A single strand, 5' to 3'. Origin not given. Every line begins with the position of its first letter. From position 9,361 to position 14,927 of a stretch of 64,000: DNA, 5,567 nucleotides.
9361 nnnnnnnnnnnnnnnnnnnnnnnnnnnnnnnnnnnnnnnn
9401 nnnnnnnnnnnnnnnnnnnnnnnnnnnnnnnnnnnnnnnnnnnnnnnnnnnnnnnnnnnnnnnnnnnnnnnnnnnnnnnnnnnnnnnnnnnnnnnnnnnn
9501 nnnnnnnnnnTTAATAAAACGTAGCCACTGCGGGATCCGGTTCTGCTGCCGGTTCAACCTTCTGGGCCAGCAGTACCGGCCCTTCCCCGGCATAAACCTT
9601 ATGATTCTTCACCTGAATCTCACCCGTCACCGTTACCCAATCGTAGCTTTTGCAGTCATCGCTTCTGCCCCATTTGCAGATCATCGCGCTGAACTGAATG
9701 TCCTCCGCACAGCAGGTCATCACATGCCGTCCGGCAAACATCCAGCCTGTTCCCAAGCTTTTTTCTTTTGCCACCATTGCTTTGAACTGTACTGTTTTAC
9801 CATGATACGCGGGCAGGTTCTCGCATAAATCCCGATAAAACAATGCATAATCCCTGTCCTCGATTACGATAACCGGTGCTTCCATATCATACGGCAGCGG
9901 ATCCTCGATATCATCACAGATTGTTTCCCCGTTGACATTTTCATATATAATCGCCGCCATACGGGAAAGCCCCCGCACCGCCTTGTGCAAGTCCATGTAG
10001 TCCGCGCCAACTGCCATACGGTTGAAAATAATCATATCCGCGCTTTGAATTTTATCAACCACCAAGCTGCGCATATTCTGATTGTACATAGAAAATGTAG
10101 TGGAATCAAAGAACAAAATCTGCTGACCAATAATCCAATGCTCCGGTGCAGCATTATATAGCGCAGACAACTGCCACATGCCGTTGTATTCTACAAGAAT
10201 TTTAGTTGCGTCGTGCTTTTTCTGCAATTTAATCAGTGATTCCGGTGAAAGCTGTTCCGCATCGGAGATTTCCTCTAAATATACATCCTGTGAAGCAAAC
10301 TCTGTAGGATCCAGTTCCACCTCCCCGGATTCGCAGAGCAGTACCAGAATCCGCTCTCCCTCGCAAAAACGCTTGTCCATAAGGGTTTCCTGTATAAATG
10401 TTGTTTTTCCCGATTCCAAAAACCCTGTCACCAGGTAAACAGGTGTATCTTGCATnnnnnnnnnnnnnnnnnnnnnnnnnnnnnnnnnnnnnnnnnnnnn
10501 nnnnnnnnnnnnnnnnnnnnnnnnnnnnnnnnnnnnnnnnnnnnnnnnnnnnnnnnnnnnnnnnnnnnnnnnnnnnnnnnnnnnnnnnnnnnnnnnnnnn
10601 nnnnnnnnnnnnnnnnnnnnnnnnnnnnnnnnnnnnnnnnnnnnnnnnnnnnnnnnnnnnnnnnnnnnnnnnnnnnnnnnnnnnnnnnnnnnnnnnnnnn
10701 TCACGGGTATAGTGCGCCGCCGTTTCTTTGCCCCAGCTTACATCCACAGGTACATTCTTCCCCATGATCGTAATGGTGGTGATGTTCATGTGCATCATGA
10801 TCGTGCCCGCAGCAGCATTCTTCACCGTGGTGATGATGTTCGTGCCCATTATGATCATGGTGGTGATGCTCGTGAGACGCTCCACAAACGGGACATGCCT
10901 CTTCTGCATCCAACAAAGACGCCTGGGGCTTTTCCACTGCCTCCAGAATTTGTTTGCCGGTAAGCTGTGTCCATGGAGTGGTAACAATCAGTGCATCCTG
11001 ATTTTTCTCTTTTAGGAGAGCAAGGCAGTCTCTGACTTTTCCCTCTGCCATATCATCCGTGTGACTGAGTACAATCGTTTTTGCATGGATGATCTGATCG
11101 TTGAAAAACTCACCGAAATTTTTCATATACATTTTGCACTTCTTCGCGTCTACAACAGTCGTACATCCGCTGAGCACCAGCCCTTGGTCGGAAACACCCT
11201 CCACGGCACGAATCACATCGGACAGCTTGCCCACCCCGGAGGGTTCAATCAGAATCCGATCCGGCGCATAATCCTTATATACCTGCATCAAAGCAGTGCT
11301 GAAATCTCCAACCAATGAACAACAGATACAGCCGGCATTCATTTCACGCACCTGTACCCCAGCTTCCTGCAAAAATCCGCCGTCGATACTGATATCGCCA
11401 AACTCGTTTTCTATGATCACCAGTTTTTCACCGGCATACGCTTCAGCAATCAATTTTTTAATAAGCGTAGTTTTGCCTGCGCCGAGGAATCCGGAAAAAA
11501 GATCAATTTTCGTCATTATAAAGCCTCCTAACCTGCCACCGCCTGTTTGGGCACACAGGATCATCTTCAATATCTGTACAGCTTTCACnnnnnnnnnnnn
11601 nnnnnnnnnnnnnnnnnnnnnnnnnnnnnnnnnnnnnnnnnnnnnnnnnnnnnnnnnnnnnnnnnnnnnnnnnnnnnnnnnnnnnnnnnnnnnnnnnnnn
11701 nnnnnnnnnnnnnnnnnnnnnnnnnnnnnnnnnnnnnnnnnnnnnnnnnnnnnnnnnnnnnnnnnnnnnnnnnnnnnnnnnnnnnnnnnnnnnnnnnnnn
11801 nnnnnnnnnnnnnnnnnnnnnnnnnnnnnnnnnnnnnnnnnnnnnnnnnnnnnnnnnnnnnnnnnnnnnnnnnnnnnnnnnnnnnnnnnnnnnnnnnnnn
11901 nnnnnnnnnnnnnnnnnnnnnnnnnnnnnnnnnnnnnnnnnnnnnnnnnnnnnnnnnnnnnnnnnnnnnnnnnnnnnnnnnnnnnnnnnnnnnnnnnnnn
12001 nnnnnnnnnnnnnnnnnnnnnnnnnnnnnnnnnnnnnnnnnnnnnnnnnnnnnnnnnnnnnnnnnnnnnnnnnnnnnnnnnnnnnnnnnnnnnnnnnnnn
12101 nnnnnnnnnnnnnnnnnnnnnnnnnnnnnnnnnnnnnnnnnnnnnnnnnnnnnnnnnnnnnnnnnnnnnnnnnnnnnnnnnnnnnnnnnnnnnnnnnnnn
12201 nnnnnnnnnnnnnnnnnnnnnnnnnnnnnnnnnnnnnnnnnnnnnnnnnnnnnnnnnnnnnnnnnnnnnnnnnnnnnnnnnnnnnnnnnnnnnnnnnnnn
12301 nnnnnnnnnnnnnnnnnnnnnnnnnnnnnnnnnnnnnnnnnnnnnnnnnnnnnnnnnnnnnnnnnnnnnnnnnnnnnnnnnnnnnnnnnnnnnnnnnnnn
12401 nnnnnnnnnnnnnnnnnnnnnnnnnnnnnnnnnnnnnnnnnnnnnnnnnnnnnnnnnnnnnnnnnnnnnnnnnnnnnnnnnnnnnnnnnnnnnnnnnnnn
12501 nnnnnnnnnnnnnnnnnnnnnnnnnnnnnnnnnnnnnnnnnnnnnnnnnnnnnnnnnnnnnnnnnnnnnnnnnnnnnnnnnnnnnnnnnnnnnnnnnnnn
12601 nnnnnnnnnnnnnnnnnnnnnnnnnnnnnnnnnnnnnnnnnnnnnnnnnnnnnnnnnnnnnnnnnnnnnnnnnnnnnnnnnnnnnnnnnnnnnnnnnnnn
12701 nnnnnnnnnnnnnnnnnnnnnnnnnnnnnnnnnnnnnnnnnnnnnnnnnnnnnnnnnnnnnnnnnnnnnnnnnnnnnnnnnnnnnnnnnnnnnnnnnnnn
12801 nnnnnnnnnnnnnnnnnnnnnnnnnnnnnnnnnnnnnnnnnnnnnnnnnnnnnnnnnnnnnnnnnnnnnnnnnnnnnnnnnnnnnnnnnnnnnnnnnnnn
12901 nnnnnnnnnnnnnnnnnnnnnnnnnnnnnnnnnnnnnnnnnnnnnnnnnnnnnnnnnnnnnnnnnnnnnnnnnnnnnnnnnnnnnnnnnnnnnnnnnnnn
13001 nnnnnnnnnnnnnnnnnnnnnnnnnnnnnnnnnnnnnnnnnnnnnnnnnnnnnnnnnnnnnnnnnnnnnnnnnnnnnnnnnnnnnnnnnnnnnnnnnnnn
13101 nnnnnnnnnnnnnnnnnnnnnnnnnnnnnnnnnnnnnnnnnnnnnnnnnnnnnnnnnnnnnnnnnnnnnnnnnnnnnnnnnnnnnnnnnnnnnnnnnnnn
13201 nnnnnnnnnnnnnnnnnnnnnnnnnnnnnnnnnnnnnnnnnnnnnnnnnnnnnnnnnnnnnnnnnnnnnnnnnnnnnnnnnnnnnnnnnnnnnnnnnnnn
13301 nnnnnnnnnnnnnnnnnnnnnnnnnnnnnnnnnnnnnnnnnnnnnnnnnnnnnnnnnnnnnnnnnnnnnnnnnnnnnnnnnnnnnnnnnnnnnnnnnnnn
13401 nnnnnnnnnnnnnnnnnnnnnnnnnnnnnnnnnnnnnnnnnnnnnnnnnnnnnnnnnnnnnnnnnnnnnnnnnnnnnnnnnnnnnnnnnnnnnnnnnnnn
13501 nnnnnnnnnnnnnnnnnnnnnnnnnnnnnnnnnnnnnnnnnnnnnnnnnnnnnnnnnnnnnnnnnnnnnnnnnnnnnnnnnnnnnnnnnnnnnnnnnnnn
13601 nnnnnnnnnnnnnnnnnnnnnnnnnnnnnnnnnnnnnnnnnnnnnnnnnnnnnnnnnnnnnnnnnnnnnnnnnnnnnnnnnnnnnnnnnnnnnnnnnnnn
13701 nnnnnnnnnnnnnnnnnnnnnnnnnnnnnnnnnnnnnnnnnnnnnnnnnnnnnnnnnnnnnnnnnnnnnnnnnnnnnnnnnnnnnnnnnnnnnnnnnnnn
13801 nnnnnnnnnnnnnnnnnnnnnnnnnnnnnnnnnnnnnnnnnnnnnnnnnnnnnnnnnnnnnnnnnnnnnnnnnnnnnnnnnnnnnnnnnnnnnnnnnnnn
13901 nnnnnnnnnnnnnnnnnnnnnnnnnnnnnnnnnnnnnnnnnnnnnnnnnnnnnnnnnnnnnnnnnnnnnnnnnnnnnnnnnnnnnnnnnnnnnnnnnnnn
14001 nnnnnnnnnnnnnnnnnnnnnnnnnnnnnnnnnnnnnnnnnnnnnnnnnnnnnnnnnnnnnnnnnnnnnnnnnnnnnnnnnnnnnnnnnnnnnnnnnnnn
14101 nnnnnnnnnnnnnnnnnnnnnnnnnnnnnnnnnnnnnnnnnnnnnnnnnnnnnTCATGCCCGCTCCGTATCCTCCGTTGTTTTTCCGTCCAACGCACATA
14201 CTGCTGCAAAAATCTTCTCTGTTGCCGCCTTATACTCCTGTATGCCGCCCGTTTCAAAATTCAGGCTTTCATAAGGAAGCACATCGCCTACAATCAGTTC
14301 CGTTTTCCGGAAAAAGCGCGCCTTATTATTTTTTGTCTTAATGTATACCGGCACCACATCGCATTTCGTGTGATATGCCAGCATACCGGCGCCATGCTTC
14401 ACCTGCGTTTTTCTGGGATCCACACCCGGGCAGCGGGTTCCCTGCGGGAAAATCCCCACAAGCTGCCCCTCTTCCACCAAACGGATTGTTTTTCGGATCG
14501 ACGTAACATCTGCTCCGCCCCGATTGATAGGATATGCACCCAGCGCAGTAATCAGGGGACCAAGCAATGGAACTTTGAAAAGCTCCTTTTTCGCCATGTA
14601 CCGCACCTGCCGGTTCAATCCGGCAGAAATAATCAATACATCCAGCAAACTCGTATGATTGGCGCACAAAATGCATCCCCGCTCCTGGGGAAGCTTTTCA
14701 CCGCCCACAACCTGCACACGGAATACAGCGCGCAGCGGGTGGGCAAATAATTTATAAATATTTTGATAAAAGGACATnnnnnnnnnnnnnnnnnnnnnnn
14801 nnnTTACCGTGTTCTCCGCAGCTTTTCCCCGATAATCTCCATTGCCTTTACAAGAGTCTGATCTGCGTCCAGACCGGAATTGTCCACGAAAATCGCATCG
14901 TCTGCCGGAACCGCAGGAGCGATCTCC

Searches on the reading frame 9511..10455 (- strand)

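Call 49: search_protein_families(library=pfam, proteins=[window:9511-10455:-], max_evalue=0.00001)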
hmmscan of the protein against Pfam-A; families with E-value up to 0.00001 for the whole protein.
window:9511-10455:- (314 aa): 2 families
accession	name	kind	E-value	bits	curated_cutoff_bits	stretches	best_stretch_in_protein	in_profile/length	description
PF21537.2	DUF1980_C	-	6e-20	71.8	25.9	1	190-307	18-135/141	DUF1980 C-terminal domain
PF02492.25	cobW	-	4.9e-10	39.7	20.7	1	5-153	1-159/180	CobW/HypB/UreG, nucleotide-binding domain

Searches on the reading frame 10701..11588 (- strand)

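Call 49: search_protein_families(library=pfam, proteins=[window:10701-11588:-], max_evalue=0.00001)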
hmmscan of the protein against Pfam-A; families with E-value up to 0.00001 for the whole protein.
window:10701-11588:- (295 aa): 1 family
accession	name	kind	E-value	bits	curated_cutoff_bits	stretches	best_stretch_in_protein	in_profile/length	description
PF02492.25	cobW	-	1.4e-37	129.4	20.7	1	30-201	4-178/180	CobW/HypB/UreG, nucleotide-binding domain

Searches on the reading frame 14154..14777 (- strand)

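Call 49: search_protein_families(library=pfam, proteins=[window:14154-14777:-], max_evalue=0.00001)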
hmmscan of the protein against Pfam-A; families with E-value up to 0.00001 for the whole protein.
window:14154-14777:- (207 aa): 1 family
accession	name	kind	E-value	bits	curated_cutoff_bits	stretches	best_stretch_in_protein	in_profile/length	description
PF01553.26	Acyltransferase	-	2.2e-27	95.9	23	1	20-147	1-132/132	Acyltransferase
